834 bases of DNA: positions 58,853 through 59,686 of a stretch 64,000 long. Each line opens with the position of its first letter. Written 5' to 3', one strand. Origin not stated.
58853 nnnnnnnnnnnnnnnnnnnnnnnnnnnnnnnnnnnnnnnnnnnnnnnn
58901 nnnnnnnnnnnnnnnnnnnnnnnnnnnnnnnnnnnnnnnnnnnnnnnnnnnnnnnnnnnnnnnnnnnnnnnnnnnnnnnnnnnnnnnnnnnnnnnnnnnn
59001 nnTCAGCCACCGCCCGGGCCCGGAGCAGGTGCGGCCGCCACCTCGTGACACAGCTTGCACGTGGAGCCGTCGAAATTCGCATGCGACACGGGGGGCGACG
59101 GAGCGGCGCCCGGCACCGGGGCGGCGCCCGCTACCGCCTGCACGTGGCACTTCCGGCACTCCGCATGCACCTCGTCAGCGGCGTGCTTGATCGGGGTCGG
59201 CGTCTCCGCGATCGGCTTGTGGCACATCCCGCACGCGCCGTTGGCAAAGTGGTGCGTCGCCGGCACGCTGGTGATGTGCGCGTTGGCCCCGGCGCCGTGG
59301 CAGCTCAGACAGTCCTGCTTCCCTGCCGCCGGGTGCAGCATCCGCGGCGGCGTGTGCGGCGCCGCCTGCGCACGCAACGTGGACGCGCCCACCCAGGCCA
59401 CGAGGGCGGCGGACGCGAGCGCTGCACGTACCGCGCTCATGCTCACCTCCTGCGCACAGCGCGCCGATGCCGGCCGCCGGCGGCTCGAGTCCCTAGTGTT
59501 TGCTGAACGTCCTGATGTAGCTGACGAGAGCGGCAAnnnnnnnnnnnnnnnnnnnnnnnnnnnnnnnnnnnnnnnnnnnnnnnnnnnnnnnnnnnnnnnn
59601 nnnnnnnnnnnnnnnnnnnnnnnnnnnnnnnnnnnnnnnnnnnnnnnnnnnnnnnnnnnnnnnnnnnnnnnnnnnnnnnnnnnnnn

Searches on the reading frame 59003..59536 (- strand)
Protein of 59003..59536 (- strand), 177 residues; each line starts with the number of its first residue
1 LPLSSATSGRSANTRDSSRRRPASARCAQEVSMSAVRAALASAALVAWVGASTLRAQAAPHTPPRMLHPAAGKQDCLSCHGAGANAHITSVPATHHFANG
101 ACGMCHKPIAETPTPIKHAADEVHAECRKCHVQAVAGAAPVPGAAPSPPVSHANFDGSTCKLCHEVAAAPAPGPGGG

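Call 4: search_protein_families(library=pfam, proteins=[window:59003-59536:-], max_evalue=0.01)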
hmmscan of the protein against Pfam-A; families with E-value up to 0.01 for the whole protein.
window:59003-59536:- (177 aa): 3 families
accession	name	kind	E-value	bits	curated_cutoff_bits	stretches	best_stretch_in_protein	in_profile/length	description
PF14522.11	Cytochrome_C7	-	0.00018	21.7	24.8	1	94-165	6-67/67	Cytochrome c7 and related cytochrome c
PF14537.11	Cytochrom_c3_2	-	0.00033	21.5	25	1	95-166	1-66/79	Cytochrome c3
PF09699.15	Paired_CXXCH_1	-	0.0024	17.9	20.6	0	68-82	1-15/41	Doubled CXXCH motif (Paired_CXXCH_1)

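Call 5: search_protein_families(library=ncbifam, proteins=[window:59003-59536:-], max_evalue=0.01)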
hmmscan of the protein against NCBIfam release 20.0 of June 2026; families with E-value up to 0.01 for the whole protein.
window:59003-59536:- (177 aa): 1 family
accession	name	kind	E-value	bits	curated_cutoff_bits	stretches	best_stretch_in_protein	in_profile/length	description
NF045722.1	c3_cytochr_TmcA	equivalog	0.00011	22.1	114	1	70-137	54-116/125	acidic tetraheme cytochrome c3 TmcA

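Call 62: search_protein_families(library=pfam, proteins=[window:59003-59440:-], max_evalue=0.001)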
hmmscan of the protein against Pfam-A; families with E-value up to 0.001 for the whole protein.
window:59003-59440:- (145 aa): 2 families
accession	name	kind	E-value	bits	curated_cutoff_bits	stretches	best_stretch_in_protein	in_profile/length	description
PF14522.11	Cytochrome_C7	-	0.0001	22.5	24.8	0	62-133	6-67/67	Cytochrome c7 and related cytochrome c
PF14537.11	Cytochrom_c3_2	-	0.00022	22.1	25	0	63-134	1-66/79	Cytochrome c3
